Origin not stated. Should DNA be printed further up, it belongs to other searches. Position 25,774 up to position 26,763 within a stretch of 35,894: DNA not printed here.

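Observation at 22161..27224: Divergent six-gene cluster of function-unknown families with a metal / molybdopterin-cofactor flavour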

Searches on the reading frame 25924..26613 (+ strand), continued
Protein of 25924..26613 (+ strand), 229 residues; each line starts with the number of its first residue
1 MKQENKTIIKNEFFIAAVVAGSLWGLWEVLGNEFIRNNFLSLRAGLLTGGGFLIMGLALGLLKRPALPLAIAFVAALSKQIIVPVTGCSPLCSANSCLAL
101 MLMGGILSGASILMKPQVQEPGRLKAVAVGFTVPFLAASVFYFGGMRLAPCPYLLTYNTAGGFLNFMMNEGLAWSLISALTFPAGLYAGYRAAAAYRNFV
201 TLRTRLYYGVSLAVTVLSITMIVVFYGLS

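Call 62: fold_search(model_id=the predicted structure, library=pdb)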
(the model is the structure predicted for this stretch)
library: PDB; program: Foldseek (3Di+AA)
matches with E <= 10: 374; with E <= 0.001: 0
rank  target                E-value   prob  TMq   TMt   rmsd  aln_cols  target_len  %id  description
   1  9avi_A                6.0e-01  0.13  0.17  0.17  25.7       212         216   14  TolQ inner membrane protein from Acinetobacter baumannii (released 2025-01-22)
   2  6lgz                  6.6e-01  0.25  0.25  0.21  18.2       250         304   13  Crystal structure of a cysteine-pair mutant (P10C-S291C) of a bacterial bile acid transporter in an inward-facing state  (released 2020-12-09)
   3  5edl                  7.2e-01  0.89  0.45  0.50   8.3       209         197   14  Crystal structure of an S-component of ECF transporter (released 2016-08-17)
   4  5n6l_A                7.5e-01  0.38  0.30  0.17  11.5       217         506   16  Structure of the membrane integral lipoprotein N-acyltransferase Lnt C387A mutant from E. coli (released 2017-07-12)
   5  9lrs_R                7.8e-01  0.12  0.18  0.17  18.5       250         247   13  The structure of MRGPRX4 with PSB-18061 (released 2026-02-04)
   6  5n6h_A                1.1e+00  0.30  0.30  0.17  10.8       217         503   16  Structure of the membrane integral lipoprotein N-acyltransferase Lnt from E. coli (released 2017-07-12)
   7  9llf_R                1.2e+00  0.10  0.17  0.17  15.6       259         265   11  Cryo-EM structure of D1R-Gs in complex with de novo designed GEM targeting TM3/4/5 (released 2026-03-04)
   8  8tdm_A                1.2e+00  0.13  0.20  0.11  22.9       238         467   14  Cryo-EM structure of AtMSL10-K539E (released 2023-10-18)
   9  6lh1                  1.4e+00  0.20  0.27  0.22  20.4       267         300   11  Crystal structure of a cysteine-pair mutant (Y113C-P190C) of a bacterial bile acid transporter trapped in an outward-fac (released 2020-12-09)
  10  9k3p_R                1.4e+00  0.10  0.19  0.17  18.0       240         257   13  Cryo-EM structure of the unliganded human melanocortin receptor 1 (MC1R)-Gs complex (released 2025-08-06)
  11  3tdx_C                1.4e+00  0.10  0.18  0.16  17.0       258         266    9  Crystal structure of HSC L82V (released 2012-03-07)
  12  3te2_E                1.4e+00  0.08  0.18  0.17  18.2       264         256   12  Crystal structure of HSC K16S (released 2012-03-07)
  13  7y65_D                1.4e+00  0.08  0.18  0.16  17.7       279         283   13  Cryo-EM structure of C5a peptide-bound C5aR1 in complex with Gi protein (released 2023-03-01)
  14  6nwr_A                1.5e+00  0.38  0.37  0.20  10.9       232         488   16  Thioester acyl-intermediate of Apolipoprotein N-acyltransferase (Lnt) (released 2020-01-29)
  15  7l0p_C                1.5e+00  0.12  0.21  0.17  17.4       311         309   10  Structure of NTS-NTSR1-Gi complex in lipid nanodisc, canonical state, without AHD (released 2021-01-06)
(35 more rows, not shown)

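Call 71: search_protein_representatives(alignment_id=A2)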
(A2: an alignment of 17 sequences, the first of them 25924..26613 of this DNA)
Query: 17 sequences, 230 profile positions. Proteins with E-value up to 0.001 (for the whole library): 368; up to 1e-10: 119; up to 1e-30: 61. The best 150 are listed.
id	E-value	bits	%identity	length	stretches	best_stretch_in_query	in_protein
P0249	7.1e-97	339.6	-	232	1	3-229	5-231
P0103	5.2e-94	330.3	-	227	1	4-228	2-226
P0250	5.3e-89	313.9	-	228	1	1-229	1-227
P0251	1.7e-78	279.5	-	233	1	6-227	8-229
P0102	4.9e-77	274.7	-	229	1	4-227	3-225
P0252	4.8e-74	264.9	-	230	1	3-227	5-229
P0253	2.9e-73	262.4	-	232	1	8-229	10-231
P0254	4.2e-73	261.9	-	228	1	4-227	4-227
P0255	7.4e-73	261.0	-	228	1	5-229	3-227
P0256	3.6e-71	255.5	-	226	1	7-229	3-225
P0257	1.0e-67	244.2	-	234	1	8-228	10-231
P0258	1.2e-67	244.0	-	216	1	11-229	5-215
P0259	1.7e-66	240.2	-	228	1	4-224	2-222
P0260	3.6e-66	239.2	-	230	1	3-229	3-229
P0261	5.0e-66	238.7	-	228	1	10-228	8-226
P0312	2.2e-28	115.6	-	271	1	8-227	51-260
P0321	2.7e-25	105.4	-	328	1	6-117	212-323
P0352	2.4e-14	69.6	-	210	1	12-221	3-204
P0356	9.3e-13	64.4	-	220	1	15-221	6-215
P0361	4.5e-12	62.2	-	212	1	11-222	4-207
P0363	2.2e-11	59.9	-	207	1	12-221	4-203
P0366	1.6e-10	57.1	-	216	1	9-221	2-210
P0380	3.4e-09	52.8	-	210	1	13-222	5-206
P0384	5.5e-09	52.1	-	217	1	15-221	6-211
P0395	5.4e-08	48.8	-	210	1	15-222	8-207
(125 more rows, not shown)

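Call 73: search_protein_families(library=pfam, proteins=[P0352, P0356, P0361, P0363, P0366, P0380, P0384, P0395, P0321, P0312], max_evalue=0.1)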
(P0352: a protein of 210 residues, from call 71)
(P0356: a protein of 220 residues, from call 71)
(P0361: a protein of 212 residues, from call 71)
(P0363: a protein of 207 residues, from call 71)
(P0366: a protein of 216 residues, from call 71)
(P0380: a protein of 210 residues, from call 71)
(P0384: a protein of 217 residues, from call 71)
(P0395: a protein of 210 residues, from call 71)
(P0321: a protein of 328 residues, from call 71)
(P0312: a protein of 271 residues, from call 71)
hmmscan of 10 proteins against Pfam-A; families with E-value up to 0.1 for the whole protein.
P0352 (210 aa): 0 families

P0356 (220 aa): 0 families

P0361 (212 aa): 1 family
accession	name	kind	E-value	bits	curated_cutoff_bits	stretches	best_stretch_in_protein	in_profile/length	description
PF16080.10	Phage_holin_2_3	-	0.03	14.8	28.8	0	64-105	10-50/56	Bacteriophage holin family HP1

P0363 (207 aa): 0 families

P0366 (216 aa): 1 family
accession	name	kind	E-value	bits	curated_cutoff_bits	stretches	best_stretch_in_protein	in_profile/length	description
PF21898.1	Sarcolamban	-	0.046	13.9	27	1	121-136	10-25/28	Sarcolamban protein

P0380 (210 aa): 0 families

P0384 (217 aa): 0 families

P0395 (210 aa): 0 families

P0321 (328 aa): 1 family
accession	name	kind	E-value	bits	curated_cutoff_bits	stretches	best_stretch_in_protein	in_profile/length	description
PF01568.27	Molydop_binding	-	6.1e-15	55.6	26.8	1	76-151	1-77/110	Molydopterin dinucleotide binding domain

P0312 (271 aa): 1 family
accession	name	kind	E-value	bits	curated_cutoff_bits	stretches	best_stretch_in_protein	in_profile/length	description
PF14184.11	YrvL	-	0.039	14.5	27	1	168-207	13-52/127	Regulatory protein YrvL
